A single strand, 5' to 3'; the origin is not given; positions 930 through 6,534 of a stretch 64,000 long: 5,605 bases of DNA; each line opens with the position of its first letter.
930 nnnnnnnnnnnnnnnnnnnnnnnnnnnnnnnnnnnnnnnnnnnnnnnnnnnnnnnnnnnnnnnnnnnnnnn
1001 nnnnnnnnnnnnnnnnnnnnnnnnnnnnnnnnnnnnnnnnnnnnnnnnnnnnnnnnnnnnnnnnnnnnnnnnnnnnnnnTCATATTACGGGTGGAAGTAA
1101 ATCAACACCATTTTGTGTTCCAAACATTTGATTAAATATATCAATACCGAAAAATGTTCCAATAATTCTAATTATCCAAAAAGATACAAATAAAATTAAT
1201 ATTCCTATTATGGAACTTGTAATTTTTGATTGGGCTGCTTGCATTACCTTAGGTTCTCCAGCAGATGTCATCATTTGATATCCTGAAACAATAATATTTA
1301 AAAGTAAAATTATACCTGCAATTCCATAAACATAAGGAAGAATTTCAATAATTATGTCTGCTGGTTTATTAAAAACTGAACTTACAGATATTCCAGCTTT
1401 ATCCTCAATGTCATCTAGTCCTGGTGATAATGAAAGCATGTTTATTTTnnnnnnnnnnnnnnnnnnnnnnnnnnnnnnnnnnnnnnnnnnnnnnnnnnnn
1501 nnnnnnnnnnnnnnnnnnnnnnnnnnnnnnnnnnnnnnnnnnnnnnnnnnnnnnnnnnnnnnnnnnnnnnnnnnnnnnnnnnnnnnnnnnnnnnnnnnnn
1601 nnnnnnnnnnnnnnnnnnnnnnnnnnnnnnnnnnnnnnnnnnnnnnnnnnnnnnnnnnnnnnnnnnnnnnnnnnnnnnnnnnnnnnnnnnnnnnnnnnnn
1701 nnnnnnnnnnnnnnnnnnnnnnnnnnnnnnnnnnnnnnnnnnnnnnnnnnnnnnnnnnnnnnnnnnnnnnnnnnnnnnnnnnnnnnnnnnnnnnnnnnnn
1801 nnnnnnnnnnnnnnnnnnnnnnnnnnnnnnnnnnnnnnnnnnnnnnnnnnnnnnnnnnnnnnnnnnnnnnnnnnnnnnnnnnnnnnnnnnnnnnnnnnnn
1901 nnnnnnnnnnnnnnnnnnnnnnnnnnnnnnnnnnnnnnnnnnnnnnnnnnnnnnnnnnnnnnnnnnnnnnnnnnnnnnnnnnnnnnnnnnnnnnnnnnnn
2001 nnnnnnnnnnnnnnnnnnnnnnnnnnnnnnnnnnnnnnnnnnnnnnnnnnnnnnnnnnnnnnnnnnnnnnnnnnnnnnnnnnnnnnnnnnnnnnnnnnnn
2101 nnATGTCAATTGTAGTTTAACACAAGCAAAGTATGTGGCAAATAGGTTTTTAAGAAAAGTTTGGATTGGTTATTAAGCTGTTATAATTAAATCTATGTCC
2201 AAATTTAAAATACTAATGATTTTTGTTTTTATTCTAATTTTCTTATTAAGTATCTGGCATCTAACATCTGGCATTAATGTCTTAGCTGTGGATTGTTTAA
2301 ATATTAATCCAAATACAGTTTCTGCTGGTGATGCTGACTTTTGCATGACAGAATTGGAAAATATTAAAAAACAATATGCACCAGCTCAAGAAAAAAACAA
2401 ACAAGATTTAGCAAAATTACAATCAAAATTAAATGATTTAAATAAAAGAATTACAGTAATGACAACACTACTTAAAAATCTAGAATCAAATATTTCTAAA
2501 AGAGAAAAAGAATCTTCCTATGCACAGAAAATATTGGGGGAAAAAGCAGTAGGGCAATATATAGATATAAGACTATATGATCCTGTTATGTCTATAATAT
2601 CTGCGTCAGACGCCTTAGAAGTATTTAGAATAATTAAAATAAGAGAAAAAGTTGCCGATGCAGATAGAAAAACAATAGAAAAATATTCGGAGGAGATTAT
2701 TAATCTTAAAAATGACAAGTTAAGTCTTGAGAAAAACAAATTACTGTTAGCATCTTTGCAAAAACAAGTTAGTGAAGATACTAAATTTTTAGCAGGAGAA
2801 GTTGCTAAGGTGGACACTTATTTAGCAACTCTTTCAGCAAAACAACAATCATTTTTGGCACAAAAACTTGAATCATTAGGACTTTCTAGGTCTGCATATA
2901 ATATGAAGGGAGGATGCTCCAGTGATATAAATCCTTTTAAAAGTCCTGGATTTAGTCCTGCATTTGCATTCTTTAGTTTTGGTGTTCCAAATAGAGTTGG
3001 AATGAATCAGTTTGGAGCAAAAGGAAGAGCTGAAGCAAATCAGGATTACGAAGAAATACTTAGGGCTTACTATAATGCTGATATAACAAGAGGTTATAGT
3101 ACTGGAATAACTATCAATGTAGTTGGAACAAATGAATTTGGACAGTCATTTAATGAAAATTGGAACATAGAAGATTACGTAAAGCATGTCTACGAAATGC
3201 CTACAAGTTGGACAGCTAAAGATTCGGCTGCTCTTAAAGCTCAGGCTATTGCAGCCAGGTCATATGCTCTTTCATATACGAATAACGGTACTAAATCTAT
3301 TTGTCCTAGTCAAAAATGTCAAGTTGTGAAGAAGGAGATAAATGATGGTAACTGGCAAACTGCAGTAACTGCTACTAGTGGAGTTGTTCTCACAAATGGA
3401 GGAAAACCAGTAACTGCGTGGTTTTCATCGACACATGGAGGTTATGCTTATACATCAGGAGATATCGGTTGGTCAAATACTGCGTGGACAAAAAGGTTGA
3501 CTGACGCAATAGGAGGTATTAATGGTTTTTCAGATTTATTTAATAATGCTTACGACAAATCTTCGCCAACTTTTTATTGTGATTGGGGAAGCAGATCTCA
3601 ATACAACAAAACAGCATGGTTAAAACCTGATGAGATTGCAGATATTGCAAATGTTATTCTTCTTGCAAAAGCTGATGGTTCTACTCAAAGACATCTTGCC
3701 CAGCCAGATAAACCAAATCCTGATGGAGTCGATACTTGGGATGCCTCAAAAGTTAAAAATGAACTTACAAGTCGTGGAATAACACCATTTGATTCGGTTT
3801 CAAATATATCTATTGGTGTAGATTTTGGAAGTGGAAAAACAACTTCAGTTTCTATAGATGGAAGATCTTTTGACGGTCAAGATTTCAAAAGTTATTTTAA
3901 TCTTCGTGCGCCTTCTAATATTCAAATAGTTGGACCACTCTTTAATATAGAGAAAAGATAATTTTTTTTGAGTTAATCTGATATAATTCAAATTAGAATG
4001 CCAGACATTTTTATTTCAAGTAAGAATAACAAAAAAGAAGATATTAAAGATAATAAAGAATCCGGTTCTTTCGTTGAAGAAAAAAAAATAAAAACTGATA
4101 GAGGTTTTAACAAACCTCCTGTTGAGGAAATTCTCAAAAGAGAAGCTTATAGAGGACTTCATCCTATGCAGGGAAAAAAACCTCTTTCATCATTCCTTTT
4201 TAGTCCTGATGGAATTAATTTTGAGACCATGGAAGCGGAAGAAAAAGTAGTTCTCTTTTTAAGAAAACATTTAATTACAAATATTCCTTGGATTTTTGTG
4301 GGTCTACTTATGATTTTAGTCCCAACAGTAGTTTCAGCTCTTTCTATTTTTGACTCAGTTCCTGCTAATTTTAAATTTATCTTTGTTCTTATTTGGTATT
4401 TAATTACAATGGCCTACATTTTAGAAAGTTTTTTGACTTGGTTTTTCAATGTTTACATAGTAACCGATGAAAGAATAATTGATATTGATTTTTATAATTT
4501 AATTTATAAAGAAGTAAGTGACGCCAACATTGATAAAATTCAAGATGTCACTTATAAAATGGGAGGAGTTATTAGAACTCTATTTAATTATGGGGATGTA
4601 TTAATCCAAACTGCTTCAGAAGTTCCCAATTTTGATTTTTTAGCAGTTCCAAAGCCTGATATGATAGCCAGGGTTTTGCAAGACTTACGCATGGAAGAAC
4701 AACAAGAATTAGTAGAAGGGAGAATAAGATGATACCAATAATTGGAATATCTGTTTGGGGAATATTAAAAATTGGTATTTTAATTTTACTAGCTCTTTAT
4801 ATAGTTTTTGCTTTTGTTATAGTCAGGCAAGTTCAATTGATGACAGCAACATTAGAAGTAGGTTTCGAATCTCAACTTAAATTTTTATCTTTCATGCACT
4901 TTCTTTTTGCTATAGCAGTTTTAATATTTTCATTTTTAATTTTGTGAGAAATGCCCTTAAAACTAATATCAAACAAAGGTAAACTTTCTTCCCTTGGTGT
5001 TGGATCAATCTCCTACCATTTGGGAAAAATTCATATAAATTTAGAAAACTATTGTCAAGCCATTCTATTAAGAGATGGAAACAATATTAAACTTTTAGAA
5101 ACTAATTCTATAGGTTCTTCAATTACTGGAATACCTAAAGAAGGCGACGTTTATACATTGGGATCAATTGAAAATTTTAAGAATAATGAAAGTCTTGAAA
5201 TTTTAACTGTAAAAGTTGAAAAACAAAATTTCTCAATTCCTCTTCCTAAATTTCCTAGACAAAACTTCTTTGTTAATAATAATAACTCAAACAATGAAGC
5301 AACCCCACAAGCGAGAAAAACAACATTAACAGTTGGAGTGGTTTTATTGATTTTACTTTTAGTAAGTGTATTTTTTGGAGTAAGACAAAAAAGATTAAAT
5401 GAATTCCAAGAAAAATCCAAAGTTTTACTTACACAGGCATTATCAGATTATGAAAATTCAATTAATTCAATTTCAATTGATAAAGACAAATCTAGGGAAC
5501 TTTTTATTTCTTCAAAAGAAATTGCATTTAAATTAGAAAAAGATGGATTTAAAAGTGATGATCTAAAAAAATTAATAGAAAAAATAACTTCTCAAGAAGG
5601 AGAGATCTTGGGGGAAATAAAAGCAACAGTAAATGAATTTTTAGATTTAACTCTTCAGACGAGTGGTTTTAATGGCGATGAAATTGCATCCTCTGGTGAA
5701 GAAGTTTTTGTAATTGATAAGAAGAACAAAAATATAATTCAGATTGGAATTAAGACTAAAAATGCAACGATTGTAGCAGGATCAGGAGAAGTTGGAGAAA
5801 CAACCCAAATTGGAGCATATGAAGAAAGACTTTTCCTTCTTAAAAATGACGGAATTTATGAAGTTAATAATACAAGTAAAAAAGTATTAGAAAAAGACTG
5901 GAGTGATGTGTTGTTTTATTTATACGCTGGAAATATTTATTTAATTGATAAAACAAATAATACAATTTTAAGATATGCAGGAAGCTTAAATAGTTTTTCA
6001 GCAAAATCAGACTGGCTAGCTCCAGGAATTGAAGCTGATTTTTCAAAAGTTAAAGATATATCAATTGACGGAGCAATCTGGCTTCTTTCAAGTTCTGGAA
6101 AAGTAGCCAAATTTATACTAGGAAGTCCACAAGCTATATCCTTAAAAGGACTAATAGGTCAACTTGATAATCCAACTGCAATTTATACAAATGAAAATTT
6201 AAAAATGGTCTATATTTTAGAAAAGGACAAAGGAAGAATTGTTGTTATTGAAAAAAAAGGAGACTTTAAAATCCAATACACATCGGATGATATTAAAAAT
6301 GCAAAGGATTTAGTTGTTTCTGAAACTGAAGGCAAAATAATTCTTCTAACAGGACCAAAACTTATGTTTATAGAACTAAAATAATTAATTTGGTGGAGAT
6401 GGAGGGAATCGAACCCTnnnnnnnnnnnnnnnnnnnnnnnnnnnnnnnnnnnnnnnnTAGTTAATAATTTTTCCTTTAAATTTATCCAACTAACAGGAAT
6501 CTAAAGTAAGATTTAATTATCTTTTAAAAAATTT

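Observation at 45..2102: Translationally coupled array of four VirB2/TrbC-like pilin paralogs led by a Cys-rich pilin fusion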

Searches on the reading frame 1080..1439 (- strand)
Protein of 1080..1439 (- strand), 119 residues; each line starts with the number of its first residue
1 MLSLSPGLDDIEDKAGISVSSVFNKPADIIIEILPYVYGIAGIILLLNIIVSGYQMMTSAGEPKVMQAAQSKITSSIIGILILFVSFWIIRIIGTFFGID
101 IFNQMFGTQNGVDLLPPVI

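Call 3: search_protein_families(library=pfam, proteins=[window:1080-1439:-], max_evalue=1)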
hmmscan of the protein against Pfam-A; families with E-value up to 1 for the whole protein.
window:1080-1439:- (119 aa): 6 families
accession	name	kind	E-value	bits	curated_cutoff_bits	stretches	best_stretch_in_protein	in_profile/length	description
PF18895.5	T4SS_pilin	-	5.2e-06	26.9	26.6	1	28-90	7-67/71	Type IV secretion system pilin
PF06195.18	DUF996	-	0.0033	18.1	31.3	1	35-105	32-101/138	Protein of unknown function (DUF996)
PF04893.22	Yip1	-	0.053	13.8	28.6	1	28-98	20-88/173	Yip1 domain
PF04956.18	TrbC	-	0.11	13.1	27.9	1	25-90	36-95/98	TrbC/VIRB2 pilin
PF04246.17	RseC_MucC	-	0.18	12.2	24.4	1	36-94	69-115/130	Positive regulator of sigma(E), RseC/MucC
PF10999.13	DUF2839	-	0.65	10.8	22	1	67-98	34-65/67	Protein of unknown function (DUF2839)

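Call 4: search_protein_families(library=ncbifam, proteins=[window:1080-1439:-], max_evalue=1)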
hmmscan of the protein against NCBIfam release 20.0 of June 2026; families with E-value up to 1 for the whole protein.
window:1080-1439:- (119 aa): 1 family
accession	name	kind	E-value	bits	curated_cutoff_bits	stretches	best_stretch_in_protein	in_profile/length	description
NF045849.1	ICE_MMCAP2_0565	equivalog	6.3e-06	25.8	40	1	22-93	5-76/80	Mbov_0395 family pilin-like conjugal transfer protein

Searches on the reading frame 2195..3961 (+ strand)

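Call 3: search_protein_families(library=pfam, proteins=[window:2195-3961:+], max_evalue=1)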
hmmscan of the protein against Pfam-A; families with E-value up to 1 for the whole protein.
window:2195-3961:+ (588 aa): 5 families
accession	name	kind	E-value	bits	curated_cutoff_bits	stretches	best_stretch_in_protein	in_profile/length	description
PF08486.15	SpoIID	-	7.9e-13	49.3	23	1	322-400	10-96/97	Stage II sporulation protein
PF09304.16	Cortex-I_coil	-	0.34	11.6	60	1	54-108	42-96/107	Cortexillin coiled-coil region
PF24487.1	NDC80_loop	-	0.53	10.4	27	1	145-212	73-140/233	Kinetochore protein NDC80 loop region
PF04513.17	Baculo_PEP_C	-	0.82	10.2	38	1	53-100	68-115/140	Baculovirus polyhedron envelope protein, PEP, C terminus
PF24554.1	DUF7603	-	0.91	10.7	27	1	45-100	15-70/110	Domain of unknown function (DUF7603)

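Call 4: search_protein_families(library=ncbifam, proteins=[window:2195-3961:+], max_evalue=1)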
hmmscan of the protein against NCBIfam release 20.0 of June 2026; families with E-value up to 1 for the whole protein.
window:2195-3961:+ (588 aa): 8 families
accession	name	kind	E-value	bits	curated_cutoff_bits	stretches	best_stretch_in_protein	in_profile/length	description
TIGR02669.1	SpoIID_LytB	domain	8.5e-28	98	83.3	2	321-424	4-110/270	SpoIID/LytB domain-containing protein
TIGR02870.1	spore_II_D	equivalog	3e-16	59.5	234.75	2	321-424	70-194/338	stage II sporulation protein D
NF033830.1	NleE_fam_methyl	subfamily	0.022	14.1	75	1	50-145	23-123/212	NleE/OspZ family T3SS effector cysteine methyltransferase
TIGR02978.1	phageshock_pspC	equivalog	0.029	14.2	104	1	10-98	33-112/121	envelope stress response membrane protein PspC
NF046099.1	RSP_2647_MTase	equivalog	0.19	10.5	600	1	290-378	186-272/391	RSP_2647 family RNA methyltransferase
NF003656.0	PRK05287.1-4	equivalog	0.3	10.5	213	0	64-140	144-221/252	cell division protein ZapD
NF008644.1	PRK11637.1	equivalog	0.57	9.1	270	1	55-205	32-174/385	murein hydrolase activator EnvC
NF045780.1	TrlF_fam_ATP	equivalog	0.65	8.6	350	0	54-200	618-773/944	TrlF family AAA-like ATPase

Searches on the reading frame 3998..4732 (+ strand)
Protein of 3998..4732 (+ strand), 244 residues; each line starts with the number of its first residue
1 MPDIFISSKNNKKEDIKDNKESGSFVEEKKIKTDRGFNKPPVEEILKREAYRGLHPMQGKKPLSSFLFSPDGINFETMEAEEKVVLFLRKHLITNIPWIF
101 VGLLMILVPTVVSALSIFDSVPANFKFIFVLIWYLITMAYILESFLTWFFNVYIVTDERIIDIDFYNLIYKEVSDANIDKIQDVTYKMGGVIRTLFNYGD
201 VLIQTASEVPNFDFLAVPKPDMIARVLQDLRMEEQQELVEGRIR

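Call 3: search_protein_families(library=pfam, proteins=[window:3998-4732:+], max_evalue=1)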
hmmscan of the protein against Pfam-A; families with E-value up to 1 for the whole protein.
window:3998-4732:+ (244 aa): 4 families
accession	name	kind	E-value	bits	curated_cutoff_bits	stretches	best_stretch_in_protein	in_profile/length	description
PF03703.20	bPH_2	-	0.00012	22.7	22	1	152-225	5-76/78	Bacterial PH domain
PF14163.11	SieB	-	0.015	15.4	26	1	99-207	6-101/147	Super-infection exclusion protein B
PF14470.12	bPH_3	-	0.029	15.3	23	1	148-190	20-62/95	Bacterial PH domain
PF23529.1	Microp_apicomplexa_16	-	0.12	12.8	27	1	116-155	16-55/73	Apicomplexa microprotein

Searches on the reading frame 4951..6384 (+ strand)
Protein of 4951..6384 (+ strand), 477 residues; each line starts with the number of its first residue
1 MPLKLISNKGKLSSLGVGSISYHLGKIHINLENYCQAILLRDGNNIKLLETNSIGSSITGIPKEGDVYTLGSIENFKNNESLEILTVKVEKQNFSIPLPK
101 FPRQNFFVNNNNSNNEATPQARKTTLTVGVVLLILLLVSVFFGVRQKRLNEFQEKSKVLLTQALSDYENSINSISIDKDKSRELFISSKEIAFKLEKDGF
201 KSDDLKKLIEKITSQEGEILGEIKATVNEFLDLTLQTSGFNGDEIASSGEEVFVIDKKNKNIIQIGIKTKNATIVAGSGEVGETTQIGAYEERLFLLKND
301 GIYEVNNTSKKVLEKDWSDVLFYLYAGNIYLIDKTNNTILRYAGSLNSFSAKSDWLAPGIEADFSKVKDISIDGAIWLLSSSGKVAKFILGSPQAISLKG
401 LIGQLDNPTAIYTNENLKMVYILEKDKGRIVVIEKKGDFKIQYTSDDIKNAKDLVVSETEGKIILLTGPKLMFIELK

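Call 3: search_protein_families(library=pfam, proteins=[window:4951-6384:+], max_evalue=1)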
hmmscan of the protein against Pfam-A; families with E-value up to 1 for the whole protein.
window:4951-6384:+ (477 aa): 3 families
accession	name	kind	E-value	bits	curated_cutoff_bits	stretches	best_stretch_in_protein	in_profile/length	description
PF05266.19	DUF724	-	0.043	14.1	38.4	1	150-214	37-99/188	Protein of unknown function (DUF724)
PF15345.11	TMEM51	-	0.21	11.8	25.5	1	110-173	42-112/237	Transmembrane protein 51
PF24190.1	OB_RNR_2nd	-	0.59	10.9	27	0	254-314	3-51/67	Ribonuclease R second OB domain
